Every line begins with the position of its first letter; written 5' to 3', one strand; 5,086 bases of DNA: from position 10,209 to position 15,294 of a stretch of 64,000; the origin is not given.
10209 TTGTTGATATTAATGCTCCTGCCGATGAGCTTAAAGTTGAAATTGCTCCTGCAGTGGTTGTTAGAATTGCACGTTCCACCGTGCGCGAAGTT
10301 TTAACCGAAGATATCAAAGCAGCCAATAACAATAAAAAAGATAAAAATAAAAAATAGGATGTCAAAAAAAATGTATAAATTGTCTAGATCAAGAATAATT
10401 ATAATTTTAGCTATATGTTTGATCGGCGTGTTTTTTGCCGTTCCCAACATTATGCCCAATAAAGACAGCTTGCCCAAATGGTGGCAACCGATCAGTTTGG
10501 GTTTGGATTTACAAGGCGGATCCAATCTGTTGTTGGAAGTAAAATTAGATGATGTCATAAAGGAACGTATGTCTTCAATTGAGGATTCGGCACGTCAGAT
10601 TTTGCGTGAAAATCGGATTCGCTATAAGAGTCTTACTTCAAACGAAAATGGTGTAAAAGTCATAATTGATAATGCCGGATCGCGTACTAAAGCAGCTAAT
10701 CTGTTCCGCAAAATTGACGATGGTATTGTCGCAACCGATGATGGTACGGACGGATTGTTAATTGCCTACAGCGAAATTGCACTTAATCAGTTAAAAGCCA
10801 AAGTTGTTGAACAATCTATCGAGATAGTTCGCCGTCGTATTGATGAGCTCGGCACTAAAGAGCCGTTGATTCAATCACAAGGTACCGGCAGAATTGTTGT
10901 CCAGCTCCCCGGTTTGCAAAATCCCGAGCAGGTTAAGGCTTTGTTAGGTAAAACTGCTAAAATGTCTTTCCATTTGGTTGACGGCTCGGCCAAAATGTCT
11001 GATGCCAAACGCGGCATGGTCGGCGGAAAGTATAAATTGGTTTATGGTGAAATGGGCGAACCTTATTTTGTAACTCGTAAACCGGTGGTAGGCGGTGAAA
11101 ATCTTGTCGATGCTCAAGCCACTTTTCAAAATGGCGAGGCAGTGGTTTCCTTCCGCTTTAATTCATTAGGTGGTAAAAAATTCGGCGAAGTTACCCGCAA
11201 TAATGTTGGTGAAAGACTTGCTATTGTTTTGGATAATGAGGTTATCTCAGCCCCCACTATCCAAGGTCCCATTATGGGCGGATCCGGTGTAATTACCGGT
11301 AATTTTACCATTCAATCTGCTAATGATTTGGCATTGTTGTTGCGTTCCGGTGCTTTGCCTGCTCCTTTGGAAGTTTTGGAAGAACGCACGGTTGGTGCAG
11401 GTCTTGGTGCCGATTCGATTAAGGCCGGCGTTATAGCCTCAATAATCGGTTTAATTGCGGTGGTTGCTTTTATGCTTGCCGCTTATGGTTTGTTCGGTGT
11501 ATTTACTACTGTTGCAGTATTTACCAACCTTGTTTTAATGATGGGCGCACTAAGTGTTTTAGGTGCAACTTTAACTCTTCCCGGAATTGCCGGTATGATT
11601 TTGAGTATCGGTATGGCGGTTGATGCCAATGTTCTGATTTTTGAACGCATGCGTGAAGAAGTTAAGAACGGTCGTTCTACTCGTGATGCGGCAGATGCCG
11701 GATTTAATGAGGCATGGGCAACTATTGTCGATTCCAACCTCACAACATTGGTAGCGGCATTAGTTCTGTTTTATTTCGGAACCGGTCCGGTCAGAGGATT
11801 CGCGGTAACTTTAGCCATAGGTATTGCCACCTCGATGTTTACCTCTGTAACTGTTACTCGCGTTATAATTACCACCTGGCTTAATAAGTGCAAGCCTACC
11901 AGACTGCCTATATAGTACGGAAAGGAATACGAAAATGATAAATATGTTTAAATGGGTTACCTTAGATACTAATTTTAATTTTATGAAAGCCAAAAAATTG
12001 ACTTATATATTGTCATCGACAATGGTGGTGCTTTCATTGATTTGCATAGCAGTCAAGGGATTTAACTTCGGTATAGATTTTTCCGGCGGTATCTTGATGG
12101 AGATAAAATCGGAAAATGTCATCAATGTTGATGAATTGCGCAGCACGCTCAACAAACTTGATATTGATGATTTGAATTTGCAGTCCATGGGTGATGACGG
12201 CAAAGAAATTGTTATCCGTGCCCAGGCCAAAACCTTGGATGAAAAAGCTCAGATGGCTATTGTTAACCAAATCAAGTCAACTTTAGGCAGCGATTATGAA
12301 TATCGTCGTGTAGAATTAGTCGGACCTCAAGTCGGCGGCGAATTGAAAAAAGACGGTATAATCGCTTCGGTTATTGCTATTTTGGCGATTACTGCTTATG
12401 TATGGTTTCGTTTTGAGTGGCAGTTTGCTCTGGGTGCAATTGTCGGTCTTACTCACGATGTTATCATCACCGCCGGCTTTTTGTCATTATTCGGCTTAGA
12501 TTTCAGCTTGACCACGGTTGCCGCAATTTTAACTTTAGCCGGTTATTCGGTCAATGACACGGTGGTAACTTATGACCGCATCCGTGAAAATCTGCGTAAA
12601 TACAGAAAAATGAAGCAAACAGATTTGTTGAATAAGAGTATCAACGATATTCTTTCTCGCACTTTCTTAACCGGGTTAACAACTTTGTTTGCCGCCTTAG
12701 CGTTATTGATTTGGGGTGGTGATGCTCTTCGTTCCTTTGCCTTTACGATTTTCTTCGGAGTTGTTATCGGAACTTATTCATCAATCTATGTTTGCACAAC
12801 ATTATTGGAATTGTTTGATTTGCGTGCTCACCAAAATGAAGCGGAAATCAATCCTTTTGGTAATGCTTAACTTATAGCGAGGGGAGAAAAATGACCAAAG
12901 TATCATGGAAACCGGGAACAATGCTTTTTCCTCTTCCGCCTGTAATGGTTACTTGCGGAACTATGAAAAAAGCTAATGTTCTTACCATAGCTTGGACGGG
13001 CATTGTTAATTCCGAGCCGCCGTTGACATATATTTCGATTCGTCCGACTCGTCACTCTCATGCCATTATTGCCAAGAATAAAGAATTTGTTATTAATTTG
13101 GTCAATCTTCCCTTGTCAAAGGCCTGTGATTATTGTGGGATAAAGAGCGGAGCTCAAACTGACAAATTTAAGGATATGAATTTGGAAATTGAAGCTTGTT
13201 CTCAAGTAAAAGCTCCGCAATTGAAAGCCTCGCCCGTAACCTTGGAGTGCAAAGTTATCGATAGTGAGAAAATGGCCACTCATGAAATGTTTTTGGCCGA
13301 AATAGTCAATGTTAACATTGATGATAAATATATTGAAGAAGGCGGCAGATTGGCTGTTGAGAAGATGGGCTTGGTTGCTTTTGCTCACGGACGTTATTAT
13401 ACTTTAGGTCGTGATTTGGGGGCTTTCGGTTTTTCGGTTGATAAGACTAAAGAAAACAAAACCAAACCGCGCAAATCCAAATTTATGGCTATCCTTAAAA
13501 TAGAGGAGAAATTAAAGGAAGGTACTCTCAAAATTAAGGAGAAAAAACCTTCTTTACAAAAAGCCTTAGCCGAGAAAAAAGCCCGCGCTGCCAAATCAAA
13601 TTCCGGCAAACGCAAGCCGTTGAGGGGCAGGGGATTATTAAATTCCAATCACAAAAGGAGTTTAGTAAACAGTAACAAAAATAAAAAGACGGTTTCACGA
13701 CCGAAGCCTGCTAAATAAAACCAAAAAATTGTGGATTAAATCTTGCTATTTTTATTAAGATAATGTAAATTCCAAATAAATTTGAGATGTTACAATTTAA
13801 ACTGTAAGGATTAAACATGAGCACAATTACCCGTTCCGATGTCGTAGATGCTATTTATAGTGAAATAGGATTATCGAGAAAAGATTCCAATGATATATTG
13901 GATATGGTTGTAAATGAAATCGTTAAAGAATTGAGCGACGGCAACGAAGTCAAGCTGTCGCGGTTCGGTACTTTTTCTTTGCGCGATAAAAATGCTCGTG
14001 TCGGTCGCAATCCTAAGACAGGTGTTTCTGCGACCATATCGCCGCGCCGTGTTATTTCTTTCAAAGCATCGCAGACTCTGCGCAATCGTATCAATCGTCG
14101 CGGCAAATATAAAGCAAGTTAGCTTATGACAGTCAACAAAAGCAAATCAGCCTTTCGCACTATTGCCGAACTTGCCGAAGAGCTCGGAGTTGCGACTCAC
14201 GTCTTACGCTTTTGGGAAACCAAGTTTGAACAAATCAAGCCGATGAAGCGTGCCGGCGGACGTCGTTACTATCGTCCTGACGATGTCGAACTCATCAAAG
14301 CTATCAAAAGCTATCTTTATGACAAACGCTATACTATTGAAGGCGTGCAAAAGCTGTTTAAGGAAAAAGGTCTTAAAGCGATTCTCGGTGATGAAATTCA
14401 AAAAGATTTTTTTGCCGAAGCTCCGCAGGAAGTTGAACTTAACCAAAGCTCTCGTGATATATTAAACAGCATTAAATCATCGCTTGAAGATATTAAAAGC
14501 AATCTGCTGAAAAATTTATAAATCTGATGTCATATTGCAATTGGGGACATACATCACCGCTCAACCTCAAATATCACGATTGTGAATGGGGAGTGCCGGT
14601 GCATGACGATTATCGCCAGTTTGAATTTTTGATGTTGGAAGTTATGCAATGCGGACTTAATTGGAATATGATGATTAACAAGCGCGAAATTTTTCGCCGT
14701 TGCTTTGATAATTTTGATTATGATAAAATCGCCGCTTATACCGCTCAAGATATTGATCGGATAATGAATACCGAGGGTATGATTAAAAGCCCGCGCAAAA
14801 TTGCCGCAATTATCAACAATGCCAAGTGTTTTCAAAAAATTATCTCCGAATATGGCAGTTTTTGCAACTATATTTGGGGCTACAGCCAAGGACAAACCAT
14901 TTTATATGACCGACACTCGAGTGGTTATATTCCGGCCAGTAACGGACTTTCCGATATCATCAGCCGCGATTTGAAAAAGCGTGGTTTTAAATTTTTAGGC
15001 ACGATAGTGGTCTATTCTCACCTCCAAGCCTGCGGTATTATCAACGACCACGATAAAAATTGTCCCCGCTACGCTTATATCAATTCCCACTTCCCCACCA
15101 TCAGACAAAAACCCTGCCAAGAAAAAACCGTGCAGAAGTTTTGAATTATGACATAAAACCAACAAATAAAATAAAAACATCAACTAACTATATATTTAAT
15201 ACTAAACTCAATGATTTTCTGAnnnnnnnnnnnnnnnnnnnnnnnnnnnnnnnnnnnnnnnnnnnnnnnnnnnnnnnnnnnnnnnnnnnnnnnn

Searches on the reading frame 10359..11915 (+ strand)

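Call 63: search_protein_families(library=pfam, proteins=[window:10359-11915:+], max_evalue=0.00001)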
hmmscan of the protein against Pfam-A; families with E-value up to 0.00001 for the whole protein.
window:10359-11915:+ (518 aa): 5 families
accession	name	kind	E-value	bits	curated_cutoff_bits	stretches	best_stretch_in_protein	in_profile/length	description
PF22599.2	SecDF_P1_head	-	7.4e-41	139.1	27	1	232-335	9-114/114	SecDF, P1 head subdomain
PF21760.3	SecD_1st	-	5.4e-27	93.5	27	1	150-208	1-59/60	Protein translocase subunit SecDF, P1 domain, N-terminal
PF02355.23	SecD_SecF_C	-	2.2e-17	63.6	20.5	1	338-509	14-188/189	Protein export membrane protein SecD/SecF, C-terminal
PF03176.21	MMPL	-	2e-10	40.6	20.5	1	358-504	154-299/333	MMPL family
PF00873.25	ACR_tran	-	2.4e-06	26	28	1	365-510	343-492/1021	AcrB/AcrD/AcrF family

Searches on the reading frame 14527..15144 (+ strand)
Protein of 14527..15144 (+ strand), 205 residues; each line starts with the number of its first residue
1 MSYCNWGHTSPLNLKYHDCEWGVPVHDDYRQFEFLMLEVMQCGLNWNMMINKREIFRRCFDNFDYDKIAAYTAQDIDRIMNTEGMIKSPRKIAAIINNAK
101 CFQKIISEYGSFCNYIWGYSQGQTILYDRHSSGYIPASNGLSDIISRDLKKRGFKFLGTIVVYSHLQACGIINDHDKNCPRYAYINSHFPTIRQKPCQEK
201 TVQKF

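Call 25: search_protein_families(library=pfam, proteins=[window:14527-15144:+], max_evalue=0.01)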
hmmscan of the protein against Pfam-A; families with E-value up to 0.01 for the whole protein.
window:14527-15144:+ (205 aa): 1 family
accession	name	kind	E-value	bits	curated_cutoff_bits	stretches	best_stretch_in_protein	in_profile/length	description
PF03352.18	Adenine_glyco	-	1.8e-66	223.8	25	1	6-181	1-176/177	Methyladenine glycosylase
